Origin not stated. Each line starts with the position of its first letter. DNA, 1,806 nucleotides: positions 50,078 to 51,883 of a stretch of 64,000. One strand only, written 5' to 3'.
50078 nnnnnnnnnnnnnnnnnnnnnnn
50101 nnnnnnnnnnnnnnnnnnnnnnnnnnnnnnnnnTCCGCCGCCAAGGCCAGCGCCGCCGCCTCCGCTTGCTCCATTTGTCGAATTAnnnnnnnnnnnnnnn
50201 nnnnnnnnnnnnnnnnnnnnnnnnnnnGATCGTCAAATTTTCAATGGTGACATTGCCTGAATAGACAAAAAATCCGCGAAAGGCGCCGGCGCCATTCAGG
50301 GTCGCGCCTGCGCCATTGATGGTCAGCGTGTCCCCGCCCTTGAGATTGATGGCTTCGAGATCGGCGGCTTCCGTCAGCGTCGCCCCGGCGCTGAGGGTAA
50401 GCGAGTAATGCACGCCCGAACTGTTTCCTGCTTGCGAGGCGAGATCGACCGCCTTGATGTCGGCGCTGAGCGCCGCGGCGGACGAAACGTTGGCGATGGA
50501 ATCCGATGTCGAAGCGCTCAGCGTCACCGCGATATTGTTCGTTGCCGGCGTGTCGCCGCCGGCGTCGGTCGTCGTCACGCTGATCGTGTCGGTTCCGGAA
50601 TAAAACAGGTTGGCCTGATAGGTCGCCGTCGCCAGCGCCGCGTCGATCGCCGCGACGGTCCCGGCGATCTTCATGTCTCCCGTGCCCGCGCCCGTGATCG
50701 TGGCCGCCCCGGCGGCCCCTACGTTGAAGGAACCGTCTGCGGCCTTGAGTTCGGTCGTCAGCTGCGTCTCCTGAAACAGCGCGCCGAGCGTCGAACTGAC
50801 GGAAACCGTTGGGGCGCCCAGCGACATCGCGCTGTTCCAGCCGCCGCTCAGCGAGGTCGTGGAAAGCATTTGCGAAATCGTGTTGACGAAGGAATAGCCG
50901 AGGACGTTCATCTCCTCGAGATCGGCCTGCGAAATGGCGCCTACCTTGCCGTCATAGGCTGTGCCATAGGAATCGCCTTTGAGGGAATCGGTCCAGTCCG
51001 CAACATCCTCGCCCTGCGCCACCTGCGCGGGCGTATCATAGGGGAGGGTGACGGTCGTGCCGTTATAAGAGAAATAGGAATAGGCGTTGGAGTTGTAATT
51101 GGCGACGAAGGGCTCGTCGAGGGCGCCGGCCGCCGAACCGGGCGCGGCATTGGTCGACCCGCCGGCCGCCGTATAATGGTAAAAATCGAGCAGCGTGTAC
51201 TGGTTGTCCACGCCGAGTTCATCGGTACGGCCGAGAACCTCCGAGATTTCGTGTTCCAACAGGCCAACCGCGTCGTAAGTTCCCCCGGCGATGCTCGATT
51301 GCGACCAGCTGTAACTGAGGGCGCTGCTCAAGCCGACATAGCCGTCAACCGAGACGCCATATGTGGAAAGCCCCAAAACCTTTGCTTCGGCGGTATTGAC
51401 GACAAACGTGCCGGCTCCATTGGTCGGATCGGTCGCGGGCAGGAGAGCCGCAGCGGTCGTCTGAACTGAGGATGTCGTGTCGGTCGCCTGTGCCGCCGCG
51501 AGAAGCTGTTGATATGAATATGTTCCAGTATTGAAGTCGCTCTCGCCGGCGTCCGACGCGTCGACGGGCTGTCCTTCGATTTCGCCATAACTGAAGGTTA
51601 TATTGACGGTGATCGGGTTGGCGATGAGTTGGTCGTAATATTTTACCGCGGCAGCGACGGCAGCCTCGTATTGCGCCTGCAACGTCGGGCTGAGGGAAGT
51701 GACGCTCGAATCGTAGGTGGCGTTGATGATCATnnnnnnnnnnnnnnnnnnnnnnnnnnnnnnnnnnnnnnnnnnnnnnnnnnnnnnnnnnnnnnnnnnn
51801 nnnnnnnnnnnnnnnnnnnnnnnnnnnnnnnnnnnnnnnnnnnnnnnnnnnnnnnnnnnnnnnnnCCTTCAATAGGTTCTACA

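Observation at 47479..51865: About 1,450-aa glycine-rich secreted repeat protein (PATR repeats plus nine 33-aa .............… repeats), frameshifted, with no dedicated secretion genes nearby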

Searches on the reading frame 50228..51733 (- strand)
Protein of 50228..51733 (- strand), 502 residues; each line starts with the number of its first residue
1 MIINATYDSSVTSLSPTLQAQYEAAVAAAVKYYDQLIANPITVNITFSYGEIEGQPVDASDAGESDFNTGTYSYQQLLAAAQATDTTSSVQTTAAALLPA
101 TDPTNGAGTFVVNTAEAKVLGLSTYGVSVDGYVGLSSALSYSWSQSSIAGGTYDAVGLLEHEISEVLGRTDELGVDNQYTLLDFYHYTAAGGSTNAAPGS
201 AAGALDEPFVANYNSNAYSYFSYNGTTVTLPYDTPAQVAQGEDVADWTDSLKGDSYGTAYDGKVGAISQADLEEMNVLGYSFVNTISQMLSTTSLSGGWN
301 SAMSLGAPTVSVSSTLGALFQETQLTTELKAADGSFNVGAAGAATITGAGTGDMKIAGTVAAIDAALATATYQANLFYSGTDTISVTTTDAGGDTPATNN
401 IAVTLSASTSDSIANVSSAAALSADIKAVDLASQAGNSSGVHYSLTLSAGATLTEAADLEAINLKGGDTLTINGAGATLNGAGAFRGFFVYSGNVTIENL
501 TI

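Call 7: search_protein_families(library=pfam, proteins=[window:50228-51733:-], max_evalue=1)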
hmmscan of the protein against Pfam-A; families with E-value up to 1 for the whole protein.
seq(502 aa): 1 family
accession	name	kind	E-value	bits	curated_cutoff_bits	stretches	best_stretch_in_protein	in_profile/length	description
PF09834.14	DUF2061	-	0.52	11.2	23.1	0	342-372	14-44/52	Predicted membrane protein (DUF2061)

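Call 8: search_protein_families(library=ncbifam, proteins=[window:50228-51733:-], max_evalue=1)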
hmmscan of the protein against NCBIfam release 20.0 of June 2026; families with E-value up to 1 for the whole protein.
seq(502 aa): 2 families
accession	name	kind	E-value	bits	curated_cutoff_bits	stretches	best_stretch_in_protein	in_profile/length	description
NF038122.1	metallo_LGF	subfamily_domain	9.3e-36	124.3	80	1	21-280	2-273/274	NF038122 family metalloprotease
NF012211.1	tand_rpt_95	domain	0.22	11.5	90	1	364-410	44-89/98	tandem-95 repeat protein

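Call 9: find_homologous_proteins(query=window:50228-51733:-)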
Query seq(502 aa) (502 aa): 142 proteins with E <= 0.001 among 8000 candidates; the best 120 are listed.
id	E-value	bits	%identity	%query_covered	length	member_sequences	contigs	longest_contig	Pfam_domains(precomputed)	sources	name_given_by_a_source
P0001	0.0e+0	1034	100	100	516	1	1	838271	-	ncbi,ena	-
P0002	2.4e-87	312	57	56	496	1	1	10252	PF13403.12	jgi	jgi:hypothetical protein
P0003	3.0e-87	312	57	56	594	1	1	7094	PF13403.12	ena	-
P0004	8.8e-86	307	56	56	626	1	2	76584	PF13403.12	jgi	jgi:hypothetical protein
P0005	8.8e-86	307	56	56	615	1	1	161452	PF13403.12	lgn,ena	-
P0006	1.5e-85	306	55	56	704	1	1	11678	PF13403.12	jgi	jgi:hypothetical protein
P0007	4.9e-84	301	57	56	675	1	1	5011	PF19198.6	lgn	-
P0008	1.6e-83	299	54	56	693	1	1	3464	PF13403.12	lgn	-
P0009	3.3e-83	298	56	56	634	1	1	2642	PF13946.12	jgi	jgi:hypothetical protein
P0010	5.1e-83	298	47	81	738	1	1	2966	PF13403.12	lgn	-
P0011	7.9e-81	291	53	56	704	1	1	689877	PF13403.12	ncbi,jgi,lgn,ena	jgi:hypothetical protein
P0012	1.3e-80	290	52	56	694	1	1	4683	PF13403.12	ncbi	-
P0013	1.7e-80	289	53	57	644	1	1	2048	PF13403.12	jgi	jgi:Hint domain-containing protein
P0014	4.3e-80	288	54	56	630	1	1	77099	PF13403.12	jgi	jgi:hypothetical protein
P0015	8.0e-80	287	54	56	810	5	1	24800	PF13517.13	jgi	-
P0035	5.3e-74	268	53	56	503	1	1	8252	PF00353.26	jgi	jgi:Ca2+-binding RTX toxin-like protein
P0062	3.9e-64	236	44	73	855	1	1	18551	-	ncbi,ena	-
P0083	1.2e-53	201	45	53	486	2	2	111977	PF13403.12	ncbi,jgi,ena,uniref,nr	ncbi:NF038122 family metalloprotease [Rhodoblastus sp.]|jgi:hypothetical protein|uniref:NF038122 fam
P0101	7.1e-32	129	39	57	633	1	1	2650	PF00353.26,PF13946.12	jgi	jgi:hypothetical protein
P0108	7.1e-28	116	72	19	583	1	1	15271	-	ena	-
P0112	3.3e-26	111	73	18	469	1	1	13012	-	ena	-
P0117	1.7e-24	105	72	18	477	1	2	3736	PF12951.14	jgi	-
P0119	6.5e-24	103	67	18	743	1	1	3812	-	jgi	-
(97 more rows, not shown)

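Call 10: find_related_loci(query=window:50228-51733:-, collection=genome_contigs, flank=10000)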
Query seq(502 aa) (502 aa) in genome_contigs; peptide patterns used: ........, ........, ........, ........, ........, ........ (x = any residue, [..] = any of these).
129 stretches matched a pattern; 30 encode a relative of the query (tblastn E <= 1e-3); 30 distinct loci.
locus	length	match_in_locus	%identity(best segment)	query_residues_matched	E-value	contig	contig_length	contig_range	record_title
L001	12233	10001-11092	55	1-367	8e-110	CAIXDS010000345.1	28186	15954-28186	MAG: uncultured Acetobacteraceae bacterium isolate B12_bin-0097 genome assembly, contig: bin-0097:345/410, whole genome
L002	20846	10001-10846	63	1-282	6e-107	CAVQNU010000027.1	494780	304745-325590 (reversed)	MAG: uncultured Alphaproteobacteria bacterium isolate MFD01223.bin.2.73 genome assembly, contig: contig_3476, whole geno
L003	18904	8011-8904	54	3-283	5e-87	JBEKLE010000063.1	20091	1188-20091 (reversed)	MAG: Rhodopila sp. isolate SPRUCE 363 SPRUCE_363_63, whole genome shotgun sequence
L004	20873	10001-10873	53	1-280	1e-73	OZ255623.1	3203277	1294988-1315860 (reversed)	MAG: Acidocella sp. isolate 79ab7532-8293-4f75-b7fe-b53fc5e76e17 genome assembly, chromosome: 1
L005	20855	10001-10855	49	1-282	3e-73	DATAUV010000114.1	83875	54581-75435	MAG TPA_asm: Stellaceae bacterium isolate SMAG_U5581 k141_2742472, whole genome shotgun sequence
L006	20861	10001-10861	48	1-282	8e-67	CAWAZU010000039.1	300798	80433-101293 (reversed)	MAG: uncultured proteobacterium isolate MFD05512.bin.2.95 genome assembly, contig: contig_6041, whole genome shotgun seq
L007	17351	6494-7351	46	1-283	1e-65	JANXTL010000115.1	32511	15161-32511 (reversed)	MAG: Acetobacteraceae bacterium isolate 338R_metabat_61 338R_k141_1545647, whole genome shotgun sequence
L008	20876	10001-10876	49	1-283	9e-65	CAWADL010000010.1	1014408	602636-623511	MAG: uncultured proteobacterium isolate MFD09671.bin.2.108 genome assembly, contig: contig_3047, whole genome shotgun se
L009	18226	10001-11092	44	1-364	3e-65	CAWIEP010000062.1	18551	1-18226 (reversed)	MAG: uncultured proteobacterium isolate MFD04540.bin.3.9 genome assembly, contig: contig_70639, whole genome shotgun seq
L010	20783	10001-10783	43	1-281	5e-44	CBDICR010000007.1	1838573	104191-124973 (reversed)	MAG: Caulobacteraceae bacterium isolate 703c0f2e-d631-48fb-a745-c9236a4f740e genome assembly, contig: contig_7, whole ge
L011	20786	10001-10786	41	1-282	2e-42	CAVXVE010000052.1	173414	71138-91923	MAG: uncultured Alphaproteobacteria bacterium isolate MFD05841.bin.2.62 genome assembly, contig: contig_6061, whole geno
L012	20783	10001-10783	38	1-282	3e-39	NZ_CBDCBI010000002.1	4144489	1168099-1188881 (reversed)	MAG: Novosphingobium sp. isolate 10d4313b-6e01-4121-aaac-30e3c520afad contig_2, whole genome shotgun sequence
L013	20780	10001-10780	39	3-285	1e-38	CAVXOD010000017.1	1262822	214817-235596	MAG: uncultured proteobacterium isolate MFD01872.bin.2.30 genome assembly, contig: contig_71404, whole genome shotgun se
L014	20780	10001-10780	40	1-282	3e-38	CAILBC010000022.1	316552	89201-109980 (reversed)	MAG: uncultured Sphingomonadales bacterium isolate AM-lipid-02-D1_bin-0085 genome assembly, contig: bin-0085:22/48, whol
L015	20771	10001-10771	38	3-280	8e-38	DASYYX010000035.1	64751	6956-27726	MAG TPA_asm: Caulobacteraceae bacterium isolate SMAG_U6347 k141_123373, whole genome shotgun sequence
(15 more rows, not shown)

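Call 12: find_encoding_contigs(protein=P0001, flank=10000, max_places=3)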
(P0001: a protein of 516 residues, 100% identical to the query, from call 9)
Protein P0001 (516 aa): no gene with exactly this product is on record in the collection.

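Call 30: search_solved_structures(query=window:50474-51733:-, max_evalue=10, show_alignments=2)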
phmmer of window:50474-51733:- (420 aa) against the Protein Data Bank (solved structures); distinct sequences matched with E-value up to 10: 0.

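Call 78: search_protein_families(library=pfam, proteins=[L012:10001-14548:+], max_evalue=0.01)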
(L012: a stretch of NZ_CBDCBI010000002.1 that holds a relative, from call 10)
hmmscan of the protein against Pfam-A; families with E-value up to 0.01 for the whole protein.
L012:10001-14548:+ (1516 aa): 1 family
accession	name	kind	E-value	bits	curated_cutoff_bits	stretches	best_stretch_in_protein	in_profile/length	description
PF00353.25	HemolysinCabind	-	2.3e-05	24.7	23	2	752-787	1-36/36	RTX calcium-binding nonapeptide repeat (4 copies)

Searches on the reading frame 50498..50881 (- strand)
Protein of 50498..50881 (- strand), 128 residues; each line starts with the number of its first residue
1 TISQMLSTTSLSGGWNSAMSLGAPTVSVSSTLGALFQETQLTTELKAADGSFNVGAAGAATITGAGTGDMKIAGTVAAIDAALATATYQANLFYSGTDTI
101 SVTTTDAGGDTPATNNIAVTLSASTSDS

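Call 56: search_protein_families(library=pfam, proteins=[window:50498-50881:-], max_evalue=10)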
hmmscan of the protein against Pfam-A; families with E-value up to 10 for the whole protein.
seq(128 aa): 2 families
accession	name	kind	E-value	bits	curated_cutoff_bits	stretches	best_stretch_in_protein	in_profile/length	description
PF09834.14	DUF2061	-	0.36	11.7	23.1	1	57-88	13-44/52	Predicted membrane protein (DUF2061)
PF17963.7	Big_9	-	0.37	12.1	23.6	1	37-117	15-86/89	Bacterial Ig domain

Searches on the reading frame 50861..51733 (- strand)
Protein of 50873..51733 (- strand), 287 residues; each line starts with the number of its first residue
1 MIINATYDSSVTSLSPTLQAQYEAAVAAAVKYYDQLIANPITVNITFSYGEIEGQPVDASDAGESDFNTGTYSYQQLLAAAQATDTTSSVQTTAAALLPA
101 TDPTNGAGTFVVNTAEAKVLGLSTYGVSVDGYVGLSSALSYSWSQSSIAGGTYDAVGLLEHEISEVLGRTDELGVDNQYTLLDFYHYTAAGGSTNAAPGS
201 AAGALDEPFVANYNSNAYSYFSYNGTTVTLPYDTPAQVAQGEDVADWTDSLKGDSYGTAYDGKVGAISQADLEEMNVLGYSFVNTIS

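Call 42: predict_structure(alignment_id=A1)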
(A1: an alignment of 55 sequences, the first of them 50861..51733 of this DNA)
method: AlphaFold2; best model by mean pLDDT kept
length: 291 residues; sequences in the alignment: 55
mean_pLDDT: 95.7   pTM: 0.93
mean pLDDT of the five models: 95.7, 95.6, 95.2, 95.1, 93.8
residues with pLDDT >= 90: 277; 70-90: 7; 50-70: 1; < 50: 6
segments of 3 or more residues with pLDDT < 50: 286-291
pLDDT, mean of each block of 10 residues (from residue 1): 98 98 99 97 98 97 98 98 89 97 97 98 94 98 97 98 98 96 98 97 97 96 98 97 97 97 97 98 62 35
secondary structure, 60 per line:
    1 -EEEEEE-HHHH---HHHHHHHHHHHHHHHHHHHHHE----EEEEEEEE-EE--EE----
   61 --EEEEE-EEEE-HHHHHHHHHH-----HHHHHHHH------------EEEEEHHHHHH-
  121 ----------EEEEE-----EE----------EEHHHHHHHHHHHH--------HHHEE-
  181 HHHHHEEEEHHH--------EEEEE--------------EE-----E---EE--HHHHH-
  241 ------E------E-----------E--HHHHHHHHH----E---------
elements in order: E2-7 H9-12 H16-36 E42-49 E63-67 E69-72 H74-83 H89-96 E109-113 H114-119 E131-135 H155-166 H181-185 E186-189 E201-205 H235-239 H269-277

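Call 77: search_protein_families(library=ncbifam, proteins=[window:50873-51733:-], max_evalue=0.001)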
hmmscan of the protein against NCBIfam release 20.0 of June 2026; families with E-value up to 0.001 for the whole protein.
seq(287 aa): 1 family
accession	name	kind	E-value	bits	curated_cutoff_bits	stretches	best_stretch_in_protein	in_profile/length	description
NF038122.1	metallo_LGF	subfamily_domain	1.4e-36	127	80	1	21-280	2-273/274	NF038122 family metalloprotease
